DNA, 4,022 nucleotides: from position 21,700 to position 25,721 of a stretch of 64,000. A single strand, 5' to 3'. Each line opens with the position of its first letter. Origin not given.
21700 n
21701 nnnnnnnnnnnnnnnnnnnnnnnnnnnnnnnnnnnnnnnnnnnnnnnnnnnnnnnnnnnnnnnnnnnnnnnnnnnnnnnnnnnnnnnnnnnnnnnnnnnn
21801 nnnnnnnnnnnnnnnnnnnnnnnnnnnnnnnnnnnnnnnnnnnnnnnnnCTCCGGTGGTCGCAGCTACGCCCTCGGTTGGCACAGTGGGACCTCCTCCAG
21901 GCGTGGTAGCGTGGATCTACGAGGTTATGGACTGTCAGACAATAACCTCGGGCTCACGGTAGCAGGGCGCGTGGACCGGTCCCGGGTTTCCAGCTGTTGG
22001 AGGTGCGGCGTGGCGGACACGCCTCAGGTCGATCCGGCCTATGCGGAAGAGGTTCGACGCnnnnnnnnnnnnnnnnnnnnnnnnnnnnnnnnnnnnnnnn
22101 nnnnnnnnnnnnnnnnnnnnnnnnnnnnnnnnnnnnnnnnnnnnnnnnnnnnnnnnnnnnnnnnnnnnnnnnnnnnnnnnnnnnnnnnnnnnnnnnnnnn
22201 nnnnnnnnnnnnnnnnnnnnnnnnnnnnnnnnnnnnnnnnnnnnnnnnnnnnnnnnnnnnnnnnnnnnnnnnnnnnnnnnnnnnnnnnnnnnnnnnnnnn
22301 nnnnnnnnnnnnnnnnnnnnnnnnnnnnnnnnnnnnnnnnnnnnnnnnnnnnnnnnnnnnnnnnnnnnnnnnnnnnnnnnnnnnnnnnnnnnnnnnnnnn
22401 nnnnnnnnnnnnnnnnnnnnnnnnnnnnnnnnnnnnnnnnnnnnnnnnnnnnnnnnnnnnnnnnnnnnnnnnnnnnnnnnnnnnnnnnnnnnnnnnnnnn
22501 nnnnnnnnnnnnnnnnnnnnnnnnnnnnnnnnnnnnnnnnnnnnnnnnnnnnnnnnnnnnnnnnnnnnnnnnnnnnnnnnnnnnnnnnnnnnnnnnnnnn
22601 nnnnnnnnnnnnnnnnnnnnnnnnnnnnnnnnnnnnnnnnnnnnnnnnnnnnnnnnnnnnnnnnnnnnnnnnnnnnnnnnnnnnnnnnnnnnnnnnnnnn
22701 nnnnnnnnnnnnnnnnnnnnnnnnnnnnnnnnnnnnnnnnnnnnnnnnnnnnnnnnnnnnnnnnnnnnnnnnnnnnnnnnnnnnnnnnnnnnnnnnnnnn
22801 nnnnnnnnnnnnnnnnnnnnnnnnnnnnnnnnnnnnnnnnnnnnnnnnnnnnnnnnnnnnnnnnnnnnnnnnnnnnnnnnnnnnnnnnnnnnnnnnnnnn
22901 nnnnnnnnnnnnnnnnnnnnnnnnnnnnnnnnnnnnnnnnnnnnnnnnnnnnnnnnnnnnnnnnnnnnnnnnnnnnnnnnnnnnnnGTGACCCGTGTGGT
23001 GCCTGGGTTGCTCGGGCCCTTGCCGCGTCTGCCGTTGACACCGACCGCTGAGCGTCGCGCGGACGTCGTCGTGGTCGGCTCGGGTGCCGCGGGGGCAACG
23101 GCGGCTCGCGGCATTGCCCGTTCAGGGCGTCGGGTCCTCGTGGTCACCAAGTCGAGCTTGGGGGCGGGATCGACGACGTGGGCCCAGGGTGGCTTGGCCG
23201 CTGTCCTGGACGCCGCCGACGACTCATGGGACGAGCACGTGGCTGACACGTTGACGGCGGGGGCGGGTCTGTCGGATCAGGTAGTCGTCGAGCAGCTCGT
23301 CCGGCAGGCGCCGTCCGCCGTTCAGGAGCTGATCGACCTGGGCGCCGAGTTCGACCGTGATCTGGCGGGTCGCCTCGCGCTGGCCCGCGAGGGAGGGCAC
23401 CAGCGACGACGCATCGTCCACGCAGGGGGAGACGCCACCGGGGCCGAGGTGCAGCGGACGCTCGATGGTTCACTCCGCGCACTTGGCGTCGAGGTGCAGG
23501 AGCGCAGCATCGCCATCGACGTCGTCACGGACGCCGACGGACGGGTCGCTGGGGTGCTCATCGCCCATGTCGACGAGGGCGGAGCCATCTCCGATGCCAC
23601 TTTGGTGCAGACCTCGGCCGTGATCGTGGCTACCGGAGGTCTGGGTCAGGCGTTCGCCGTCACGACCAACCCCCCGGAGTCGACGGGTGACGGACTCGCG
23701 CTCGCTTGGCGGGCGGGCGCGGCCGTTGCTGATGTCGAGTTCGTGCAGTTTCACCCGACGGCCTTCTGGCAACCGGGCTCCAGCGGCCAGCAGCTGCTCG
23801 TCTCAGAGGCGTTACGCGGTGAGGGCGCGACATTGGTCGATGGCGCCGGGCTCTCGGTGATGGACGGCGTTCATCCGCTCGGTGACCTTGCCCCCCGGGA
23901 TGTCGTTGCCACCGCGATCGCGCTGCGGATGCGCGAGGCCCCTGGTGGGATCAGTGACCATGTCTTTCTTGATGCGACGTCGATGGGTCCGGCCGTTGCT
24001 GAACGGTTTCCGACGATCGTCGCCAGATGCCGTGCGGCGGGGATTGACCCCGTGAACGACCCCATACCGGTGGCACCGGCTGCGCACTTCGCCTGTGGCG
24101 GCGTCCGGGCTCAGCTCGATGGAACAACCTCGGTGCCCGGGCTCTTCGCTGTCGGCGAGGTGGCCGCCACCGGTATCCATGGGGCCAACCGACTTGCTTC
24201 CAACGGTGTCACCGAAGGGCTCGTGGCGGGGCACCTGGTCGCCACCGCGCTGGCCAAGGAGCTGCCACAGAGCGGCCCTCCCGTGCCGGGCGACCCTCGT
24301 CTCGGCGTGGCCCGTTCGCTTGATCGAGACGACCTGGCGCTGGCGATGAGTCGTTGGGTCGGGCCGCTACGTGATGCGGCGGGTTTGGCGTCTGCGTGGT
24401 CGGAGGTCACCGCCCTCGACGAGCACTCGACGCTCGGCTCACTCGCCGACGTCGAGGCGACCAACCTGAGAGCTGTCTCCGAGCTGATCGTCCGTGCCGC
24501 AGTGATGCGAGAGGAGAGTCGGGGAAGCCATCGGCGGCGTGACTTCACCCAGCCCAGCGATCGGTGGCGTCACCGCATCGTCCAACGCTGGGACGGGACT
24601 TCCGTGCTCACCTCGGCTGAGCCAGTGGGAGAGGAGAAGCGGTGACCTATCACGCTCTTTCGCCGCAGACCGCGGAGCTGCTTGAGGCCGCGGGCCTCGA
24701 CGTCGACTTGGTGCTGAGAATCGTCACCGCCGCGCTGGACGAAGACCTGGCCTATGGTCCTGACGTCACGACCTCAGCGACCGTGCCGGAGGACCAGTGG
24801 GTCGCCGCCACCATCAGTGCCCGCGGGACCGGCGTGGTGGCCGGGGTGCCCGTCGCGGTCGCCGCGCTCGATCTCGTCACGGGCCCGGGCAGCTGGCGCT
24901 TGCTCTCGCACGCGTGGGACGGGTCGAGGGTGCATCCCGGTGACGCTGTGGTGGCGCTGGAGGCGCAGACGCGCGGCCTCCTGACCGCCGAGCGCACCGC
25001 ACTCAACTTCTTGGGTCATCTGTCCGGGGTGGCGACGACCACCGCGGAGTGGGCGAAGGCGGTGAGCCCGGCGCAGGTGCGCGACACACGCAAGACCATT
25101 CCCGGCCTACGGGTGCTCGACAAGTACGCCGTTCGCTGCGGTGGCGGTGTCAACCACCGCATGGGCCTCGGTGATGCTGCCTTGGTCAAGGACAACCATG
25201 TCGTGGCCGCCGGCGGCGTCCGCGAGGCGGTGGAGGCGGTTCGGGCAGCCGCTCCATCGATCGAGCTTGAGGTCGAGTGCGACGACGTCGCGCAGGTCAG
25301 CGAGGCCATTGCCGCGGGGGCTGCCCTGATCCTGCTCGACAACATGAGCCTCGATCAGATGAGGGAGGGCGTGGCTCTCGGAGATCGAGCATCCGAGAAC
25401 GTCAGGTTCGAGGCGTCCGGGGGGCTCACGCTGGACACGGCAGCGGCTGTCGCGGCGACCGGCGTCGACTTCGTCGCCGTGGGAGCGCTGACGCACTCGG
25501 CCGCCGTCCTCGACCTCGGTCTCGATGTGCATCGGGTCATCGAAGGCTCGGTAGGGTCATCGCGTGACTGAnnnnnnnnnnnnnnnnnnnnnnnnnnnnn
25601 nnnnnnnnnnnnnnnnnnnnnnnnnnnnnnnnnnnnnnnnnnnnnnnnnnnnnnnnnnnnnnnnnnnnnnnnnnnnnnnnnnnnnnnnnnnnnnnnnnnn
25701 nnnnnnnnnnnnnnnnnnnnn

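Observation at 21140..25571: NrtR regulon core: nrtR divergent from nadA-nadB-nadC, with a 27-bp palindromic candidate operator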

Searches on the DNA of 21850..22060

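Call 45: search_rna_families(source=window, start=21850, end=22060, threshold=evalue, max_evalue=10)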
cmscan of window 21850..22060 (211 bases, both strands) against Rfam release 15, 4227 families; matches with E-value up to 10: 2.
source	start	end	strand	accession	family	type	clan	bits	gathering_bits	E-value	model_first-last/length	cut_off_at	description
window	21910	21959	-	RF03190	mir-4857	Gene; miRNA;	-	25.4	70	0.0013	1-78/78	no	mir-4857 microRNA precursor family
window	21919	21950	+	RF03903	mir-679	Gene; miRNA;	-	15.6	80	1.1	1-74/74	no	mir-679 microRNA precursor family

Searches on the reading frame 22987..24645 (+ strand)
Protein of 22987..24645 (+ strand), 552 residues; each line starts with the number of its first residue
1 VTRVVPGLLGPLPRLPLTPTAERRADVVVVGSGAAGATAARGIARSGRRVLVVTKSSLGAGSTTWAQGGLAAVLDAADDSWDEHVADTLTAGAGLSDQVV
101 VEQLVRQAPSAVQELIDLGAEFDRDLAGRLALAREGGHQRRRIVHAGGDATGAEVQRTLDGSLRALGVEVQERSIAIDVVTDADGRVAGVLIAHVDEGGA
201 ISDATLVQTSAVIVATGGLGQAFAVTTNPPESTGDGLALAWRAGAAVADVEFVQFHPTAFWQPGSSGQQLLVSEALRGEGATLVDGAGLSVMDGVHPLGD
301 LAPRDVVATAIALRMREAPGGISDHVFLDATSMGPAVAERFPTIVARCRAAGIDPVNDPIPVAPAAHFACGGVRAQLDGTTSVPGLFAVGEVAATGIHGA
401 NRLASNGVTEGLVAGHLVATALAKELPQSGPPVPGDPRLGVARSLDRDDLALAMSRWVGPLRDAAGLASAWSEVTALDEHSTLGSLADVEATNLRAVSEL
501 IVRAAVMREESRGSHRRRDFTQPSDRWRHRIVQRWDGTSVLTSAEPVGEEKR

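Call 3: search_protein_families(library=pfam, proteins=[window:22987-24645:+])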
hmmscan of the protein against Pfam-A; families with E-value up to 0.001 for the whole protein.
window:22987-24645:+ (552 aa): 9 families
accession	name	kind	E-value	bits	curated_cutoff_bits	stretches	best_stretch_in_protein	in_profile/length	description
PF00890.30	FAD_binding_2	-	2.1e-87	294.4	20.4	1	26-408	1-414/414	FAD binding domain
PF02910.25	Succ_DH_flav_C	-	4.5e-10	40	20.8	1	449-533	3-100/130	Fumarate reductase flavoprotein C-term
PF01266.30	DAO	-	2e-09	37.9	27.9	1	26-162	1-122/353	FAD dependent oxidoreductase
PF03486.20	HI0933_like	-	1.1e-06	28.8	50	0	155-393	111-220/244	HI0933-like protein Rossmann domain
PF07992.20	Pyr_redox_2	-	9.4e-06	25.7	26.1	0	26-82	2-54/291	Pyridine nucleotide-disulphide oxidoreductase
PF01946.23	Thi4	-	4.3e-05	23.3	26.2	1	25-70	18-63/235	Thi4 family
PF13450.12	NAD_binding_8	-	0.00022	21.9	21.9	1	29-69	1-42/68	NAD(P)-binding Rossmann-like domain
PF00070.33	Pyr_redox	-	0.00052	20.9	22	0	27-56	2-31/82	Pyridine nucleotide-disulphide oxidoreductase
PF12831.13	FAD_oxidored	-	0.00069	19.4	27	1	26-76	1-51/416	FAD dependent oxidoreductase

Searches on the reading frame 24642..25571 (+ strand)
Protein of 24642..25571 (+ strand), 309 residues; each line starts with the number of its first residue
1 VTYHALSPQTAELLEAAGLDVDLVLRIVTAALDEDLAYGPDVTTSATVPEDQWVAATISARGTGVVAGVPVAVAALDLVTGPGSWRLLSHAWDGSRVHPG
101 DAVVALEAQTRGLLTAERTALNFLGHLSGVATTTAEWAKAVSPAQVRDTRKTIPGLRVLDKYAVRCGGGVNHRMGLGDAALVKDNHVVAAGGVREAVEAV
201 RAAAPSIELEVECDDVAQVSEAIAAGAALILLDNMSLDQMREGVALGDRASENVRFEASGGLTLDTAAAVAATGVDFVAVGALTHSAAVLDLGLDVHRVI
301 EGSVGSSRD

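Call 3: search_protein_families(library=pfam, proteins=[window:24642-25571:+])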
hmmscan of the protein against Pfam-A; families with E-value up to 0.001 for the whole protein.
window:24642-25571:+ (309 aa): 2 families
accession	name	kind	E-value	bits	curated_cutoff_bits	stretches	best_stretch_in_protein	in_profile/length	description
PF01729.25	QRPTase_C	-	1.7e-55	187.8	23.1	1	130-295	1-169/169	Quinolinate phosphoribosyl transferase, C-terminal domain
PF02749.22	QRPTase_N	-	4.5e-18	65.7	27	1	41-128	1-82/82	Quinolinate phosphoribosyl transferase, N-terminal domain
